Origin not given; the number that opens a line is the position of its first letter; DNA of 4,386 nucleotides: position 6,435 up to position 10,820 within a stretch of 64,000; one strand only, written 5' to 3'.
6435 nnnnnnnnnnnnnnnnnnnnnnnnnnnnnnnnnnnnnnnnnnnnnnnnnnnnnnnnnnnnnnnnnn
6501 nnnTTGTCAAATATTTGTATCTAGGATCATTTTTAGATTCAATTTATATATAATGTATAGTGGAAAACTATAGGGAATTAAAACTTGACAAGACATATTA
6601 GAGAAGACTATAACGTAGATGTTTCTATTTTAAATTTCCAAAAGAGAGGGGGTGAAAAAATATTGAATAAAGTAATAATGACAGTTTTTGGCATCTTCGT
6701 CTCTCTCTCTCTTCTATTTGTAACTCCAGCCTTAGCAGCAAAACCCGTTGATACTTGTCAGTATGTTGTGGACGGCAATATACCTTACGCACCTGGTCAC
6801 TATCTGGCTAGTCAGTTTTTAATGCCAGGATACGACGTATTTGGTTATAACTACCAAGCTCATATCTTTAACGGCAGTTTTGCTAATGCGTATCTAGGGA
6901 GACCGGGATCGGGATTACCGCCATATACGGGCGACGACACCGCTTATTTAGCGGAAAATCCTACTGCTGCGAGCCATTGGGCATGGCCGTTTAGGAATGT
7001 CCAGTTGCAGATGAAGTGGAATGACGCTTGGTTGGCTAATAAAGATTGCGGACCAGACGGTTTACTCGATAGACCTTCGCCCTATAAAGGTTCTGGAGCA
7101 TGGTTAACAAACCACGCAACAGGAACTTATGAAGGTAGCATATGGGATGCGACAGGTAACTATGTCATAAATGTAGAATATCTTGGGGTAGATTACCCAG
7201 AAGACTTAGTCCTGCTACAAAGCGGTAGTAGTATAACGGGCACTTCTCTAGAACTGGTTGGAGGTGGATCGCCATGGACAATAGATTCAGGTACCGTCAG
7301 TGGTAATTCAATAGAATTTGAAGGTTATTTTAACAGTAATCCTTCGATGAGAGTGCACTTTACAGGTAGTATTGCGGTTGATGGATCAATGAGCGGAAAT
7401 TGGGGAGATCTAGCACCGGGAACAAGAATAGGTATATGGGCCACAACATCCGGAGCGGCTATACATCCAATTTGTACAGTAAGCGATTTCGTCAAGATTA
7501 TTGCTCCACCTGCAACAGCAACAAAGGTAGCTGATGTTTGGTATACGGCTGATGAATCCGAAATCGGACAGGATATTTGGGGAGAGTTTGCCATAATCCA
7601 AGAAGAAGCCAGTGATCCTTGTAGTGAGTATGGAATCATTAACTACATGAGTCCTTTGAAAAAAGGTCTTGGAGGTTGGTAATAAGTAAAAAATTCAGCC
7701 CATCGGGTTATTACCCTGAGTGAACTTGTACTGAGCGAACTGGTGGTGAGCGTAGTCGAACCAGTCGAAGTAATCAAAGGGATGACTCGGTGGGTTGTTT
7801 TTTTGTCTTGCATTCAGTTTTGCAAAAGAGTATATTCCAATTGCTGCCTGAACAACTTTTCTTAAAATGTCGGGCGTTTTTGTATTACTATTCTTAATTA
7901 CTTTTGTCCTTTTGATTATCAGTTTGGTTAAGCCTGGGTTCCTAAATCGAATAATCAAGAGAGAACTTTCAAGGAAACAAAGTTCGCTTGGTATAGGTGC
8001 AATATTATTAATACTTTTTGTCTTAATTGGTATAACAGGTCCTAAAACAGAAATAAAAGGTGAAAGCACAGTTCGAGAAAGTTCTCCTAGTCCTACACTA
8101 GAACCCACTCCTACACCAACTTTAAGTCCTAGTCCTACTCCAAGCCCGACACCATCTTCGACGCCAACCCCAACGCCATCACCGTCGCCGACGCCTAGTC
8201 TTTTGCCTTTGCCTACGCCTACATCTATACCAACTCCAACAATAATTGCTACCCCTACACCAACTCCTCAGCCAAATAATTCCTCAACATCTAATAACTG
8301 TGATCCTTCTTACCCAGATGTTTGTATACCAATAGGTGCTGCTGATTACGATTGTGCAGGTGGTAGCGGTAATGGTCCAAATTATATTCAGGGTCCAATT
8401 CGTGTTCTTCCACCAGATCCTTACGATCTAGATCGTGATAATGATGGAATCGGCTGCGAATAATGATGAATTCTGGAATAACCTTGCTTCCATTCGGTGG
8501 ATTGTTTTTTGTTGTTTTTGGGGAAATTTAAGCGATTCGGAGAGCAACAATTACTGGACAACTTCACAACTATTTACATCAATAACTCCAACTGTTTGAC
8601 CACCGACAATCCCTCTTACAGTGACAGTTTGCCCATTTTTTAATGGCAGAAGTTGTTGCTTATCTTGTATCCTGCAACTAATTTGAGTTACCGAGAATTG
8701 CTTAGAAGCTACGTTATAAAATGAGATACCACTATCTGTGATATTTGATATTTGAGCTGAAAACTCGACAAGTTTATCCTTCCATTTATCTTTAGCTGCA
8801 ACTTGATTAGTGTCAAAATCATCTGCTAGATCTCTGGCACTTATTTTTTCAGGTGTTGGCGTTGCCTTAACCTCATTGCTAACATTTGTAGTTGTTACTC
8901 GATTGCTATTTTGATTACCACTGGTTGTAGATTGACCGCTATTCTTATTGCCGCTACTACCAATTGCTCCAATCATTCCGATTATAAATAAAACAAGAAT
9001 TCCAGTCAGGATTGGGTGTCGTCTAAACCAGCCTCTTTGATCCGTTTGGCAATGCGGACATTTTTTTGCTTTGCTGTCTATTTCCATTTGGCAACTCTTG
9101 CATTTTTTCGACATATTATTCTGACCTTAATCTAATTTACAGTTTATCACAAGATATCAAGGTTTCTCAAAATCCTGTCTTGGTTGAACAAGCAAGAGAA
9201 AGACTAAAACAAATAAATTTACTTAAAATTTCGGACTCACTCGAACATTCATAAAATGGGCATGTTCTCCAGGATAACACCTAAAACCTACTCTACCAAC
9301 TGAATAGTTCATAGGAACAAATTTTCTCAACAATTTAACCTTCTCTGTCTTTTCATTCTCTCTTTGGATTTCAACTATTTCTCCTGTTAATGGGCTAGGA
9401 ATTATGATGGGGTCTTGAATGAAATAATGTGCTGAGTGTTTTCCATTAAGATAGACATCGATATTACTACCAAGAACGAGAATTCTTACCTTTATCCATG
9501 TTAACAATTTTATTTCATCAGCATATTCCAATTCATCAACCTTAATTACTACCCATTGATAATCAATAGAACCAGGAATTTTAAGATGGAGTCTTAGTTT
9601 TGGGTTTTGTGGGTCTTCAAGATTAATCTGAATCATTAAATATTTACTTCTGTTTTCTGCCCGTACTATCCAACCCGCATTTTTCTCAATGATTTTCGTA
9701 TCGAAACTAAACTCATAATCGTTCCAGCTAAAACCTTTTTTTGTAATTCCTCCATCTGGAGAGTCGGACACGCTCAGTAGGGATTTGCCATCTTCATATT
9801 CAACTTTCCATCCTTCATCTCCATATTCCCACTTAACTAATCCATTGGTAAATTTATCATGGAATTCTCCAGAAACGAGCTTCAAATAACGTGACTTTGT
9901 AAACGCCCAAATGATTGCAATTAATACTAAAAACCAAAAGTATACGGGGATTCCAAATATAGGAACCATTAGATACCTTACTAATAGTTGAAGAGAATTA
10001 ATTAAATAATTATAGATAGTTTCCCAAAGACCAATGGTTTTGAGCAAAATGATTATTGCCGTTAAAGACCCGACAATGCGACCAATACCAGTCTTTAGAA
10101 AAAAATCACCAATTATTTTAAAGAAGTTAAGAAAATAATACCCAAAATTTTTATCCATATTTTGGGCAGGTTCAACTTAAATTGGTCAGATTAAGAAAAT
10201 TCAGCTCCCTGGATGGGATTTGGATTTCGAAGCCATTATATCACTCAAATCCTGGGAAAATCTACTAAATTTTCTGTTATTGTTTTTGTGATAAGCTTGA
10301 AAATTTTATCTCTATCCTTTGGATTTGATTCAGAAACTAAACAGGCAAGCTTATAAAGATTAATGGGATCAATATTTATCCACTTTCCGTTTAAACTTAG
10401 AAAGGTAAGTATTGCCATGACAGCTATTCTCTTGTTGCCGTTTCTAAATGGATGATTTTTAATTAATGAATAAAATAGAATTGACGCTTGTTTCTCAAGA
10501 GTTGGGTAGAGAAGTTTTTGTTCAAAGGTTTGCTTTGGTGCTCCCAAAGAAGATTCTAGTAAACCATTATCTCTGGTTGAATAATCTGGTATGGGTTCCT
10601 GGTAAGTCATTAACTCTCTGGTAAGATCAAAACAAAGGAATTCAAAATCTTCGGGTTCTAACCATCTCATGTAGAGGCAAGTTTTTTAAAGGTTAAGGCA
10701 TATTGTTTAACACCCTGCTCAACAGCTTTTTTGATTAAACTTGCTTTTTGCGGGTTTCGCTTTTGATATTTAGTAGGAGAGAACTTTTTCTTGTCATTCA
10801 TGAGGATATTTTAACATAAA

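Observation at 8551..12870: Compositionally distinct accessory patch: orphan Rad52/Sak-like annealing protein convergently overlapping a high-GC unknown gene, next to a TA pair, membrane-anchored lectin-like proteins and a metzincin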

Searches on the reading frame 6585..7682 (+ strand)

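Call 3: search_protein_families(library=pfam, proteins=[window:6585-7682:+], max_evalue=1)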
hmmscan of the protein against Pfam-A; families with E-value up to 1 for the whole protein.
window:6585-7682:+ (365 aa): 0 families

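Call 33: search_protein_families(library=ncbifam, proteins=[window:6585-7682:+], max_evalue=0.1)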
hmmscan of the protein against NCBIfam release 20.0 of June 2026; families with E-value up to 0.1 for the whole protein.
window:6585-7682:+ (365 aa): 1 family
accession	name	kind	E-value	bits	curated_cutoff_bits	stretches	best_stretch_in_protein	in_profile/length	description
TIGR00810.1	secG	equivalog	0.086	12.9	30.85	0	18-45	42-69/73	preprotein translocase subunit SecG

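Call 60: search_protein_families(library=padloc, proteins=[window:6585-7682:+], max_evalue=0.01)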
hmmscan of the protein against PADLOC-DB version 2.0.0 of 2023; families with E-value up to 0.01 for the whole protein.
window:6585-7682:+ (365 aa): 0 families

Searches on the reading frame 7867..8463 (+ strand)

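Call 3: search_protein_families(library=pfam, proteins=[window:7867-8463:+], max_evalue=1)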
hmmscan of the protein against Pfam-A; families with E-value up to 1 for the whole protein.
window:7867-8463:+ (198 aa): 2 families
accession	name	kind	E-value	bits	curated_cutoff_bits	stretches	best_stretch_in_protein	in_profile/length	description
PF05901.16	Excalibur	-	0.0081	16.9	22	1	188-198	26-36/36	Excalibur calcium-binding domain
PF13520.12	AA_permease_2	-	0.15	11.4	27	1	2-59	352-407/427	Amino acid permease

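Call 33: search_protein_families(library=ncbifam, proteins=[window:7867-8463:+], max_evalue=0.1)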
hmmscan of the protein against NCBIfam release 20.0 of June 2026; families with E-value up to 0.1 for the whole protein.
window:7867-8463:+ (198 aa): 1 family
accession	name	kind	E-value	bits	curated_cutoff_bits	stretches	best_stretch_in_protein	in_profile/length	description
NF033761.1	gliding_GltJ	equivalog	0.019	14.1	450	1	44-138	375-481/671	adventurous gliding motility protein GltJ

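Call 60: search_protein_families(library=padloc, proteins=[window:7867-8463:+], max_evalue=0.01)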
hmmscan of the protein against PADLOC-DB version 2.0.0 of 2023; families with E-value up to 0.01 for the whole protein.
window:7867-8463:+ (198 aa): 1 family
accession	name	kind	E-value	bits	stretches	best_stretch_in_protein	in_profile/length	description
PDLC04061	PD-T4-6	-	0.00049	17.7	1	54-142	371-464/510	-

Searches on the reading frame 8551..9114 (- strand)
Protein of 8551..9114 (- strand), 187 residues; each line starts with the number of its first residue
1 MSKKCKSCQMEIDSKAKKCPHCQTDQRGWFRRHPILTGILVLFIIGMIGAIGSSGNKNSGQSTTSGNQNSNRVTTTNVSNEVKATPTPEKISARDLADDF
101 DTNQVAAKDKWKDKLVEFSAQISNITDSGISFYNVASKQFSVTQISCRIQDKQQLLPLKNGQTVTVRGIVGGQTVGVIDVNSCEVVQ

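Call 3: search_protein_families(library=pfam, proteins=[window:8551-9114:-], max_evalue=1)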
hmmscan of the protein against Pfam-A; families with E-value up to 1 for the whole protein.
window:8551-9114:- (187 aa): 12 families
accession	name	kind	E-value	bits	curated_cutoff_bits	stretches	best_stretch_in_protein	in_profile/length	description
PF12869.13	tRNA_anti-like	-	2e-16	60.3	23.5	1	34-183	10-145/146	tRNA_anti-like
PF12773.13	DZR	-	0.0099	16.5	27.3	1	5-26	1-22/45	Double zinc ribbon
PF13240.11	Zn_Ribbon_1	-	0.052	13.8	25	1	4-22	1-19/23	zinc-ribbon domain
PF16711.10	SCAB-ABD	-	0.055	13.8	25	1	90-107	18-35/43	Actin-binding domain of plant-specific actin-binding protein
PF10571.15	UPF0547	-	0.062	13.9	29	1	3-23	1-21/26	Uncharacterised protein family UPF0547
PF22747.2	Zn_ribbon_DUF2089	-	0.062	13.8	27.6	0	18-31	14-27/32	DUF2089 zinc ribbon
PF13248.11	Zn_ribbon_3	-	0.085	12.8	27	1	3-25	3-25/26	zinc-ribbon domain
PF21753.2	DACNK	-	0.097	12.9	27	1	61-127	39-105/146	Probable sensor domain DACNK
PF13742.12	tRNA_anti_2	-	0.16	12.6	27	1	116-169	22-77/95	OB-fold nucleic acid binding domain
PF17032.10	Zn_ribbon_15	-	0.25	12.6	28.9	1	3-23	53-73/73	zinc-ribbon family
PF13920.12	zf-C3HC4_3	-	0.3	11.3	27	1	5-25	26-45/49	Zinc finger, C3HC4 type (RING finger)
PF01155.25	HypA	-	0.55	10.7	28.9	0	4-25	72-95/112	Hydrogenase/urease nickel incorporation, metallochaperone, hypA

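Call 4: search_protein_families(library=phrogs, proteins=[window:8551-9114:-], max_evalue=1)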
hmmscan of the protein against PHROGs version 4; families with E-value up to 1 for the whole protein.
window:8551-9114:- (187 aa): 12 families
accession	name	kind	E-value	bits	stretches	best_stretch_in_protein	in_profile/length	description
phrog_8545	-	moron, auxiliary metabolic gene and host takeover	1.8e-14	55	1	40-175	23-166/177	superinfection exclusion Sie-like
phrog_14275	-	unknown function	4.9e-12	46.9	1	4-97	5-94/178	-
phrog_38187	-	unknown function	0.00037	21.6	1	3-67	4-65/144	-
phrog_9170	-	unknown function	0.0032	18.3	1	40-173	9-144/159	-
phrog_4980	-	moron, auxiliary metabolic gene and host takeover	0.0062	17.5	1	23-116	13-111/181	superinfection exclusion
phrog_8436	-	unknown function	0.032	15.3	1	2-25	63-86/110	-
phrog_23817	-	unknown function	0.039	15.1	1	3-50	6-55/110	-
phrog_6586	-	unknown function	0.066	14.1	1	4-25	5-26/129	-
phrog_3727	-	unknown function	0.21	12.4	0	54-146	45-141/209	-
phrog_10292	-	unknown function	0.25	12.3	1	3-49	4-51/136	-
phrog_36830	-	unknown function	0.38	12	1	23-48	37-62/79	-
phrog_31852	-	unknown function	0.91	11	0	3-26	95-118/121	-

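Call 33: search_protein_families(library=ncbifam, proteins=[window:8551-9114:-], max_evalue=0.1)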
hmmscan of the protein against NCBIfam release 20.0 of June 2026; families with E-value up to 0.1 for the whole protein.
window:8551-9114:- (187 aa): 0 families

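Call 60: search_protein_families(library=padloc, proteins=[window:8551-9114:-], max_evalue=0.01)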
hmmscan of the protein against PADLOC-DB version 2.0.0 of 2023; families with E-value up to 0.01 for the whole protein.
window:8551-9114:- (187 aa): 0 families

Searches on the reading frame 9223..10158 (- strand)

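Call 3: search_protein_families(library=pfam, proteins=[window:9223-10158:-], max_evalue=1)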
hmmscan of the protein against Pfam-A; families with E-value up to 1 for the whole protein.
window:9223-10158:- (311 aa): 1 family
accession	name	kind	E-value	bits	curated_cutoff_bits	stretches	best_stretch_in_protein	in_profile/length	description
PF06439.18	3keto-disac_hyd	-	1.3e-08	35.5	26.8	1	109-250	13-156/187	3-keto-disaccharide hydrolase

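Call 4: search_protein_families(library=phrogs, proteins=[window:9223-10158:-], max_evalue=1)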
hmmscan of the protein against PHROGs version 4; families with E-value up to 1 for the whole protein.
window:9223-10158:- (311 aa): 0 families

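Call 33: search_protein_families(library=ncbifam, proteins=[window:9223-10158:-], max_evalue=0.1)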
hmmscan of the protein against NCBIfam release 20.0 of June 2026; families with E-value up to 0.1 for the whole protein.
window:9223-10158:- (311 aa): 0 families

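Call 60: search_protein_families(library=padloc, proteins=[window:9223-10158:-], max_evalue=0.01)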
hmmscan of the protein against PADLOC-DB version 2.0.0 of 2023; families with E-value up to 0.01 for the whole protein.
window:9223-10158:- (311 aa): 0 families

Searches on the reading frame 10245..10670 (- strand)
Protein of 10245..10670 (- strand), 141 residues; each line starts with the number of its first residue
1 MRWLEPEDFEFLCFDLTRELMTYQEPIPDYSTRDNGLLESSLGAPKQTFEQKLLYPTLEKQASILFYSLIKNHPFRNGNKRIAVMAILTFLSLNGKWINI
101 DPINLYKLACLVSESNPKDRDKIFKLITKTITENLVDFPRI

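Call 3: search_protein_families(library=pfam, proteins=[window:10245-10670:-], max_evalue=1)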
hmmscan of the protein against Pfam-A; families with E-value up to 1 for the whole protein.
window:10245-10670:- (141 aa): 3 families
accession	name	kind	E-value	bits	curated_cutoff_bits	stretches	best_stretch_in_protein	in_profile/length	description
PF02661.23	Fic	-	1.9e-15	57.9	24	1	16-91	10-93/93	Fic/DOC family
PF22949.1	HRI2_3H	-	0.019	15.2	27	1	108-133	14-39/80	Heme-regulated eIF-2-alpha kinase, helical domain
PF02117.22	7TM_GPCR_Sra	-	0.092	12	24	1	89-132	153-197/328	Serpentine type 7TM GPCR chemoreceptor Sra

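Call 4: search_protein_families(library=phrogs, proteins=[window:10245-10670:-], max_evalue=1)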
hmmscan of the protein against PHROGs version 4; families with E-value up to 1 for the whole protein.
window:10245-10670:- (141 aa): 5 families
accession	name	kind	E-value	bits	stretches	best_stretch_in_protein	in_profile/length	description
phrog_577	-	moron, auxiliary metabolic gene and host takeover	1.1e-22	81.3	1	28-131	23-124/128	Doc-like toxin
phrog_18015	-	unknown function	3.5e-12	47.3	1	22-113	20-112/244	-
phrog_26655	-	unknown function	1.4e-11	45.8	1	30-129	101-200/216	-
phrog_12747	-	unknown function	0.0015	19.2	1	52-105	117-170/211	-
phrog_11900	-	unknown function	0.017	15.6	1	60-127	144-213/230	-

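Call 33: search_protein_families(library=ncbifam, proteins=[window:10245-10670:-], max_evalue=0.1)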
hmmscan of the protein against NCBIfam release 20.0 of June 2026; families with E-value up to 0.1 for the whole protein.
window:10245-10670:- (141 aa): 1 family
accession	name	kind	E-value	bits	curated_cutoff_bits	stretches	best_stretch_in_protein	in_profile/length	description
TIGR01550.1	DOC_P1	subfamily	1.1e-12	48.2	38.65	1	48-113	39-106/122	type II toxin-antitoxin system death-on-curing family toxin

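Call 60: search_protein_families(library=padloc, proteins=[window:10245-10670:-], max_evalue=0.01)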
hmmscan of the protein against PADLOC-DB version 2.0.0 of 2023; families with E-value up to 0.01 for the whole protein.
window:10245-10670:- (141 aa): 6 families
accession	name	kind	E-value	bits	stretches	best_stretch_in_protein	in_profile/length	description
PDLC04965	PDC-S23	-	9.1e-24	82.4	1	33-133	221-325/327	-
PDLC04963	PDC-S23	-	9.5e-22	75.8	1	34-133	204-309/312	-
PDLC04964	PDC-S23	-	1.5e-17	61.8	1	32-132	223-328/331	-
PDLC04848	PDC-S05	-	8.2e-12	43.3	1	60-133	211-290/291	-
PDLC04718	PDC-M59B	-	1.6e-05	23.1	1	46-97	41-92/159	-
PDLC04838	PDC-S04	-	0.00021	19.1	1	52-133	123-204/209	-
